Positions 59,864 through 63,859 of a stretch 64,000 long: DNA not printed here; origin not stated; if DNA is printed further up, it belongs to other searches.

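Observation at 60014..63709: Giant subtilisin(S8)-repeat-SpoIID fusion protein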

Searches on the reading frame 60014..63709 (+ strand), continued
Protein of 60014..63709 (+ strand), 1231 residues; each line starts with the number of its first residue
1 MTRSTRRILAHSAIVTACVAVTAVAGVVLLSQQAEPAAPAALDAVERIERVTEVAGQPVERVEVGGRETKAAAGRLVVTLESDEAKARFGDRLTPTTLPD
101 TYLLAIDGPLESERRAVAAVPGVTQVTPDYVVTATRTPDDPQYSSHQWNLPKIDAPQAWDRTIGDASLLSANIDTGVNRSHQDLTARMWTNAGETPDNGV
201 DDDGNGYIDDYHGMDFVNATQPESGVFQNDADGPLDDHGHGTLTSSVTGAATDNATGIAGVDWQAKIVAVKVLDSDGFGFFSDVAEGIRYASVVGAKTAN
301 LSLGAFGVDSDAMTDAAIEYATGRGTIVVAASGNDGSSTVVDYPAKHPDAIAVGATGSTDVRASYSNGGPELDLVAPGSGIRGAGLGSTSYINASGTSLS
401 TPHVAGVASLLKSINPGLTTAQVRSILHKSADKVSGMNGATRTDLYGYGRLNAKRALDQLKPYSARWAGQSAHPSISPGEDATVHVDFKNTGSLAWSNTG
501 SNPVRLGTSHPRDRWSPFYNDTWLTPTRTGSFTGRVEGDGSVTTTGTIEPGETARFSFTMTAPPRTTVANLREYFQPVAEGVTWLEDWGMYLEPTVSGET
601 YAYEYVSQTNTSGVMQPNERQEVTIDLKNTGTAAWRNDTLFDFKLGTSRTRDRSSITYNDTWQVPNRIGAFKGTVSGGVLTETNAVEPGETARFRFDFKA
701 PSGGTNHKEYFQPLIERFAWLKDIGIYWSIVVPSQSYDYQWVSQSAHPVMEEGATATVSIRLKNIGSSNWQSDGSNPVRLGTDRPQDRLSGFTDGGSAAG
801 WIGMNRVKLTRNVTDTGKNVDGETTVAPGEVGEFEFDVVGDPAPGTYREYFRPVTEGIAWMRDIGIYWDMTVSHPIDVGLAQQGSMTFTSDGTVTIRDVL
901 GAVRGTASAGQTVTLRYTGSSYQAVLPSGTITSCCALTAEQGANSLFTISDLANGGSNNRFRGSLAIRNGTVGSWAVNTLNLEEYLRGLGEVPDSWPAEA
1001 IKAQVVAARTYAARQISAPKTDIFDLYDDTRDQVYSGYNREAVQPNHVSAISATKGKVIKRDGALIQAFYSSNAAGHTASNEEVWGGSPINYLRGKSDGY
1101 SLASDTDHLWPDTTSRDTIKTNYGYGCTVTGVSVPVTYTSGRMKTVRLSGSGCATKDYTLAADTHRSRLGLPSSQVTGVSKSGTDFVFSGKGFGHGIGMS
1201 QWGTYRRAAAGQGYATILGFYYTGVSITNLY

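Call 6: find_homologous_proteins(query=window:60014-63709:+, max_evalue=1e-10)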
Query window:60014-63709:+ (1231 aa): 1630 proteins with E <= 1e-10 among 8000 candidates; the best 120 are listed.
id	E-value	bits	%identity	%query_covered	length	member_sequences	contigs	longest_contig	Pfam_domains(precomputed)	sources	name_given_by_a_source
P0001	0.0e+0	2790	100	100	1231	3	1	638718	PF08486.16,PF16158.12,PF00082.28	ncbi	ncbi:MAG: SpoIID/LytB domain-containing protein [Patescibacteria group bacterium]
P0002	0.0e+0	2301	82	100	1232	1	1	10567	PF08486.16,PF16158.12,PF00082.28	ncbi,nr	ncbi:MAG: SpoIID/LytB domain-containing protein [bacterium]|nr:SpoIID/LytB domain-containing protein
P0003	0.0e+0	2182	77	100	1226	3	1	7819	PF08486.16,PF16158.12,PF00082.28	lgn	-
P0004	0.0e+0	1708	64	97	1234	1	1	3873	PF08486.16,PF16158.12,PF00082.28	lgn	-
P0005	0.0e+0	1678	61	99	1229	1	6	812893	PF08486.16,PF16158.12,PF00082.28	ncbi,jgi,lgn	ncbi:MAG TPA: SpoIID/LytB domain-containing protein [Patescibacteria group bacterium]|jgi:SpoIID/Lyt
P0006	0.0e+0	1650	61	99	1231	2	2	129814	PF08486.16,PF16158.12,PF00082.28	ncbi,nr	ncbi:MAG: SpoIID/LytB domain-containing protein [bacterium]|nr:SpoIID/LytB domain-containing protein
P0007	0.0e+0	1498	57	98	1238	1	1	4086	PF08486.16,PF16158.12,PF00082.28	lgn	-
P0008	0.0e+0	1437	54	100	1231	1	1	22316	PF08486.16,PF16158.12,PF00082.28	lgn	-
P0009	0.0e+0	1434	54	100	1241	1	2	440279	PF08486.16,PF00082.28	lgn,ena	-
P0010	0.0e+0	1430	52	62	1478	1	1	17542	PF08486.16,PF16158.12,PF00082.28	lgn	-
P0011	0.0e+0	1420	54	99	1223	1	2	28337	PF08486.16,PF16158.12,PF00082.28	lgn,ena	-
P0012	0.0e+0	1409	51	62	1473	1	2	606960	PF08486.16,PF16158.12,PF00082.28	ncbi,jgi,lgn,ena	-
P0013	0.0e+0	1403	48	62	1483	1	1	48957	PF08486.16,PF00082.28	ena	-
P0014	0.0e+0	1391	51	62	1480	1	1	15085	PF08486.16,PF16158.12,PF00082.28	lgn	-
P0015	0.0e+0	1379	53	100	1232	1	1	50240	PF08486.16,PF16158.12,PF00082.28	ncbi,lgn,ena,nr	ncbi:SpoIID/LytB domain-containing protein [Patescibacteria group bacterium]|nr:SpoIID/LytB domain-c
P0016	0.0e+0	1275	49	62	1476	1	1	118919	PF08486.16,PF16158.12,PF10633.16,PF00082.28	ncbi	-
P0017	0.0e+0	1248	49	68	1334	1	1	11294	PF08486.16,PF16158.12,PF00082.28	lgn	-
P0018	0.0e+0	1216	48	63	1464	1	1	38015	PF08486.16,PF16158.12,PF00082.28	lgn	-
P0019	0.0e+0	1189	48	98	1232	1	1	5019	PF08486.16,PF16158.12,PF00082.28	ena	-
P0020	0.0e+0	1090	46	94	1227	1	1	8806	PF08486.16,PF00082.28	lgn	-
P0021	0.0e+0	1078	45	95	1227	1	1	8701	PF08486.16,PF00082.28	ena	-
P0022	0.0e+0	1039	45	41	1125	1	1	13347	PF16158.12,PF00082.28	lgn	-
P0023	7.4e-286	970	51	30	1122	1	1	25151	PF16158.12,PF00082.28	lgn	-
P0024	3.3e-280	951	45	40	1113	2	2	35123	PF16158.12,PF00082.28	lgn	-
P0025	6.4e-168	579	50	30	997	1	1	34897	PF18885.7,PF00082.28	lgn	-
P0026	4.1e-121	424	37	61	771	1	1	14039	PF16158.12,PF00082.28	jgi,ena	-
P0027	1.3e-119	419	36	65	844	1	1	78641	PF16158.12,PF00082.28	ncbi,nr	ncbi:S8 family serine peptidase [Candidatus Parcubacteria bacterium]|nr:S8 family serine peptidase [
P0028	2.8e-110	388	36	52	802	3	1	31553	PF16158.12,PF01453.31,PF00082.28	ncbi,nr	ncbi:MAG: Peptidase protein [Patescibacteria group bacterium]|nr:Peptidase protein [Patescibacteria 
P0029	3.8e-107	378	34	66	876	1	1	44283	PF16158.12,PF00082.28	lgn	-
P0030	1.0e-103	366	37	34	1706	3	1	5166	PF22073.3,PF22148.2,PF15780.12,PF07610.18,PF22066.3,PF22067.3,PF12371.15,PF06119.20,PF22544.3,PF00041.28,PF00082.28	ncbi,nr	ncbi:MAG TPA: choice-of-anchor D domain-containing protein, partial [Candidatus Marinimicrobia bacte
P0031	3.5e-103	365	40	32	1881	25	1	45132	PF07610.18,PF21310.4,PF22067.3,PF22544.3,PF00082.28,PF22073.3,PF19190.7,PF15780.12,PF22076.3,PF24798.3,PF00635.33,PF22066.3,PF12371.15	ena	-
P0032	3.3e-102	361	36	61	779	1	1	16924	PF15418.13,PF20009.5,PF16116.11,PF00082.28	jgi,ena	-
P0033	2.0e-98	349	36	56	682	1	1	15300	PF16158.12,PF10633.16,PF00082.28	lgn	-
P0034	1.8e-95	339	38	49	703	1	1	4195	PF16158.12,PF00082.28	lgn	-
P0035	1.9e-93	332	34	48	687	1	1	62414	PF00082.28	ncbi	-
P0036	1.1e-92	330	36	48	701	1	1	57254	PF16158.12,PF00082.28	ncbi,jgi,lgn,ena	ncbi:MAG: S8 family serine peptidase [Patescibacteria group bacterium]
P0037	1.3e-92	330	38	47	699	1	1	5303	PF16158.12,PF00082.28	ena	-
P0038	6.6e-92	327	40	39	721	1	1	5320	PF01453.31,PF00082.28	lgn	-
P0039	3.7e-91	325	33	61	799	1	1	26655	PF15418.13,PF12690.14,PF16116.11,PF16158.12,PF10633.16,PF00082.28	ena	-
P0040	1.2e-90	323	33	61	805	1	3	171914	PF15418.13,PF12690.14,PF20009.5,PF14524.13,PF16116.11,PF16158.12,PF10633.16,PF00082.28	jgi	jgi:thermitase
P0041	1.5e-88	316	34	60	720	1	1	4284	PF16158.12,PF00082.28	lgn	-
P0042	2.0e-88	316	34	51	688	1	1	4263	PF16158.12,PF00082.28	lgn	-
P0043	2.4e-84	302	32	60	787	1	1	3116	PF16116.11,PF00082.28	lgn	-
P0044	2.5e-84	302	37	49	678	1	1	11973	PF16116.11,PF10633.16,PF00082.28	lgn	-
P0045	8.6e-82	294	40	26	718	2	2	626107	PF02369.23,PF16158.12,PF00082.28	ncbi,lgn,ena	-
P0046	3.3e-80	289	35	33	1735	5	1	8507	PF19190.7,PF22148.2,PF00082.28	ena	-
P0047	5.2e-77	278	33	55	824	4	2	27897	PF18885.7,PF16158.12,PF00082.28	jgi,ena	-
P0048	5.5e-74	268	47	27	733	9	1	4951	PF22148.2,PF00082.28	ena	-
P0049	3.1e-73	265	34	53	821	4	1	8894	PF18885.7,PF16158.12,PF00082.28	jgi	jgi:thermitase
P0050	3.3e-73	265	45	29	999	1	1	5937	PF00082.28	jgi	jgi:subtilisin family serine protease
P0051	7.5e-73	264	46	27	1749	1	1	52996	PF07495.20,PF22148.2,PF00801.27,PF25059.2,PF25788.3,PF00041.28,PF00082.28,PF18911.7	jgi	-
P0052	1.8e-71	260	42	29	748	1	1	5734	PF02369.23,PF00082.28,PF09134.17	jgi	jgi:thermitase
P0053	1.5e-69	253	44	28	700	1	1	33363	PF18885.7,PF00082.28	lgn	-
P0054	4.0e-69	252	40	31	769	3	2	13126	PF00082.28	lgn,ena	-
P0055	4.0e-68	249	41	28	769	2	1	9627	PF00404.25,PF00082.28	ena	-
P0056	5.7e-68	248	42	30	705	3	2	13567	PF07705.18,PF00082.28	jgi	jgi:subtilisin family serine protease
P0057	3.2e-67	245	42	28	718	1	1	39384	PF00082.28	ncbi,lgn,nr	ncbi:S8 family serine peptidase [Candidatus Parcubacteria bacterium]|nr:S8 family serine peptidase [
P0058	3.8e-67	245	39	34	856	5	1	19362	PF02368.25,PF00082.28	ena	-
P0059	3.8e-67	245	40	32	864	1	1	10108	PF00404.25,PF17957.8,PF00082.28,PF19077.7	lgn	-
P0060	5.8e-67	245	40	32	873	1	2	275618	PF00404.25,PF17957.8,PF13750.13,PF00082.28,PF19077.7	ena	-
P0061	2.5e-66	243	41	29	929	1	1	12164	PF17957.8,PF13750.13,PF00082.28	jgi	jgi:subtilisin family serine protease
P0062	2.9e-66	242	36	39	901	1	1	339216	PF16158.12,PF01453.31,PF00082.28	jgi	jgi:hypothetical protein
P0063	3.7e-66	242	41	31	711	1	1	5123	PF00082.28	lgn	-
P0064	6.7e-66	241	44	28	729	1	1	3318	PF22148.2,PF00082.28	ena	-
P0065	9.7e-66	241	43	28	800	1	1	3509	PF22148.2,PF00082.28,PF11721.15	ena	-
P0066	2.4e-65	239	38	32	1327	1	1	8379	PF01839.30,PF21348.4,PF22352.3,PF16743.11,PF17957.8,PF13517.13,PF14783.13,PF00082.28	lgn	-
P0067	5.2e-65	238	41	27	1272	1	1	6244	PF01839.30,PF17957.8,PF13517.13,PF00082.28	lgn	-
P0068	7.1e-65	238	43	27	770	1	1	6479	PF00404.25,PF00082.28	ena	-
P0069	8.7e-65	237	43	29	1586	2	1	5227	PF01839.30,PF13517.13,PF24517.3,PF00082.28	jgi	jgi:subtilisin family serine protease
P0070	1.3e-64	237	41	28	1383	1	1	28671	PF01839.30,PF22352.3,PF17957.8,PF13517.13,PF00082.28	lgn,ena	-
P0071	1.4e-64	237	42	27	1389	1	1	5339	PF01839.30,PF13715.13,PF13517.13,PF13620.13,PF22904.4,PF17210.10,PF00041.28,PF00082.28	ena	-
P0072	2.4e-64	236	43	26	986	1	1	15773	PF00082.28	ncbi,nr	ncbi:S8 family serine peptidase [Patescibacteria group bacterium]|nr:S8 family serine peptidase [Pat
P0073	4.2e-64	235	38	34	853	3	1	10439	PF02368.25,PF00082.28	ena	-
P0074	4.8e-64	235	38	34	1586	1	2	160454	PF01839.30,PF17957.8,PF15907.12,PF13517.13,PF13620.13,PF00041.28,PF00082.28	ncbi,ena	ncbi:MAG: S8 family serine peptidase [Nanoarchaeota archaeon]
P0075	9.9e-64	234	35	39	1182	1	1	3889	PF01839.30,PF13517.13,PF00082.28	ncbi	-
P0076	2.0e-63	233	40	32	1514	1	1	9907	PF01839.30,PF17957.8,PF13517.13,PF00082.28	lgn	-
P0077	5.7e-63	231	40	29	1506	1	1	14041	PF10648.16,PF22148.2,PF02494.23,PF17957.8,PF13620.13,PF00082.28,PF19077.7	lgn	-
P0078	1.1e-62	230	45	27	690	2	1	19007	PF17963.8,PF17892.8,PF05345.19,PF00082.28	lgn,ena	-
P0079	1.4e-62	230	44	26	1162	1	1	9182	PF00801.27,PF17963.8,PF17892.8,PF17803.8,PF13860.13,PF05345.19,PF00082.28,PF18911.7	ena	-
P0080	3.0e-62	229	41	30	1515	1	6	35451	PF01839.30,PF17957.8,PF13517.13,PF00082.28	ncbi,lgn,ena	-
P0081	3.3e-62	229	42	33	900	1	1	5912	PF04122.18,PF00082.28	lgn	-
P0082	5.3e-62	228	37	37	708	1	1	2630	PF22148.2,PF06119.20,PF00082.28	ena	-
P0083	5.4e-62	228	40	31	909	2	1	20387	PF04122.18,PF00082.28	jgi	jgi:subtilisin family serine protease/putative cell wall-binding protein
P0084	9.3e-62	227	41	28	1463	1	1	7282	PF01839.30,PF13517.13,PF24517.3,PF00082.28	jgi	jgi:subtilisin family serine protease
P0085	1.2e-61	227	36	34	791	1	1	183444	PF00082.28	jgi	jgi:subtilisin family serine protease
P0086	1.2e-61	227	44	26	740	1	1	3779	PF00082.28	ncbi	-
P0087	1.2e-61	227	39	27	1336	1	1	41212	PF01839.30,PF13517.13,PF00082.28,PF16656.12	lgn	-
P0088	1.8e-61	226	36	34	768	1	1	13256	PF22148.2,PF00404.25,PF00082.28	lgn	-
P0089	2.5e-61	226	42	27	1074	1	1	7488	PF01839.30,PF00082.28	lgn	-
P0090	3.1e-61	226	38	35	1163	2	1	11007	PF00801.27,PF17963.8,PF17803.8,PF13860.13,PF05345.19,PF00082.28,PF18911.7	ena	-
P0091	5.6e-61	225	43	27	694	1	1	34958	PF00082.28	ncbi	-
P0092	1.1e-60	224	44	28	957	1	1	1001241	PF09699.16,PF22148.2,PF00082.28,PF14522.12,PF22113.2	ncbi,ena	-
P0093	1.4e-60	223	34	37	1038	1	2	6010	PF13229.13,PF22148.2,PF00082.28,PF05048.20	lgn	-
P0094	1.5e-60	223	41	27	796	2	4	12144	PF22148.2,PF02369.23,PF00082.28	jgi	-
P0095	1.5e-60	223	41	27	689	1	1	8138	PF22148.2,PF00082.28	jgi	jgi:thermitase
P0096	1.5e-60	223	40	28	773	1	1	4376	PF00404.25,PF00082.28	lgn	-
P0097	1.5e-60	223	40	27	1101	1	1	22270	PF22148.2,PF00082.28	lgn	-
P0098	2.3e-60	223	40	34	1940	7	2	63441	PF09136.17,PF18884.6,PF00082.28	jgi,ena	-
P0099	2.7e-60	223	33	47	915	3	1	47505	PF01453.31,PF00082.28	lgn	-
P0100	2.9e-60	222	39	28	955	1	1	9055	PF00404.25,PF17957.8,PF00041.28,PF00082.28,PF19077.7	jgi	jgi:subtilisin family serine protease/fibronectin type 3 domain-containing protein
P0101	3.5e-60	222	39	28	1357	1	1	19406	PF01839.30,PF13517.13,PF00082.28,PF19077.7,PF17936.8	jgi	jgi:subtilisin family serine protease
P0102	4.9e-60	222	37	30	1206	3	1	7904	PF22148.2,PF00801.27,PF20773.6,PF18962.8,PF00082.28,PF19077.7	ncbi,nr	ncbi:MAG: S8 family serine peptidase [Candidatus Margulisbacteria bacterium]|nr:S8 family serine pep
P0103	5.8e-60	221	40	29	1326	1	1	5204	PF01839.30,PF22148.2,PF13517.13,PF00082.28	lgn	-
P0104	7.1e-60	221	44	27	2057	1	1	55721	PF19190.7,PF22352.3,PF22148.2,PF00058.24,PF18998.7,PF22544.3,PF00082.28,PF18911.7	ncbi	-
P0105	8.1e-60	221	35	34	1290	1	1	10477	PF01839.30,PF17957.8,PF13517.13,PF00082.28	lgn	-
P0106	8.4e-60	221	39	33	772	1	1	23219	PF00082.28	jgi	jgi:subtilisin family serine protease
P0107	8.7e-60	221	37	33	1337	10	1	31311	PF00801.27,PF18981.7,PF18962.8,PF00082.28,PF18911.7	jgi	jgi:serine protease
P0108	1.3e-59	220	39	33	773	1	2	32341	PF00082.28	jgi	jgi:subtilisin family serine protease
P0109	1.3e-59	220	41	31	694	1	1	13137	PF00082.28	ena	-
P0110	1.3e-59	220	37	35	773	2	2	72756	PF22148.2,PF13860.13,PF00082.28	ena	-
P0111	1.4e-59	220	38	32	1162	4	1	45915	PF01839.30,PF21348.4,PF22148.2,PF13517.13,PF18962.8,PF00082.28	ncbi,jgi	jgi:thermitase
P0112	1.7e-59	220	41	26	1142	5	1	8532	PF13229.13,PF00082.28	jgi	-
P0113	1.8e-59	220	41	27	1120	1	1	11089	PF01839.30,PF13517.13,PF00082.28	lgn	-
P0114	2.3e-59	219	37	36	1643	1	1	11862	PF07705.18,PF00082.28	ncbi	ncbi:MAG: S8 family serine peptidase, partial [Thermoplasmata archaeon]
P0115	4.0e-59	219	35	33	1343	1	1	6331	PF01839.30,PF13517.13,PF00082.28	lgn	-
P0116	4.4e-59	219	43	29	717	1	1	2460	PF13205.13,PF01483.28,PF00082.28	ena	-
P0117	6.0e-59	218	42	27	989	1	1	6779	PF13229.13,PF22842.4,PF00082.28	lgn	-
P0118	6.3e-59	218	41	30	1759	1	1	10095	PF17957.8,PF15892.12,PF13620.13,PF00082.28,PF16656.12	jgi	-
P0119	6.7e-59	218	43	27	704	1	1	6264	PF00082.28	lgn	-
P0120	7.8e-59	218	40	30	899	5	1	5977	PF04122.18,PF00082.28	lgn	-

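Call 17: find_encoding_contigs(protein=P0001, flank=10000, max_places=3)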
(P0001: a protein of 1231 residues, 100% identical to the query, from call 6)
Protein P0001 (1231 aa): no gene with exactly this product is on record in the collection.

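Call 18: find_encoding_contigs(protein=P0005, flank=10000, max_places=2)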
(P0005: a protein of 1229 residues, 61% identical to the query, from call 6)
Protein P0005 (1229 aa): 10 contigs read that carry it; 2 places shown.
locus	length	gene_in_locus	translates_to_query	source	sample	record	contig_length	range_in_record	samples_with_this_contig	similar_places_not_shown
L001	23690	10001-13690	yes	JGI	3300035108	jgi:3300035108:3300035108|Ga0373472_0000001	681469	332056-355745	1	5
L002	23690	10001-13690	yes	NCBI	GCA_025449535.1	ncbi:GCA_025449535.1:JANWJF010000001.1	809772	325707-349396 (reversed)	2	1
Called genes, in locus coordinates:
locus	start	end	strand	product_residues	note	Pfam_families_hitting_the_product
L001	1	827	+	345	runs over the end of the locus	PF00226:DnaJ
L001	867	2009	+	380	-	PF00226:DnaJ, PF01556:DnaJ_C, PF00684:DnaJ_CXXCXGXG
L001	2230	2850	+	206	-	-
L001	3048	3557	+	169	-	-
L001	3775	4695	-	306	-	-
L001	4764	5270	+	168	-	PF01050:MannoseP_isomer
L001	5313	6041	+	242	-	PF02142:MGS, PF01808:AICARFT_IMPCHas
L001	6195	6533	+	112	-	-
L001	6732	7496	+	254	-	-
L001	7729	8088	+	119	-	PF04203:Sortase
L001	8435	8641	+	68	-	-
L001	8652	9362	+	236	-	-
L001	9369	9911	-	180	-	-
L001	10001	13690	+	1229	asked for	PF00082:Peptidase_S8, PF16158:N_BRCA1_IG (faint), PF08486:SpoIID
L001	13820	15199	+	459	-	PF13567:DUF4131, PF03772:Competence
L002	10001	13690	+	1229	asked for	PF00082:Peptidase_S8, PF16158:N_BRCA1_IG (faint), PF08486:SpoIID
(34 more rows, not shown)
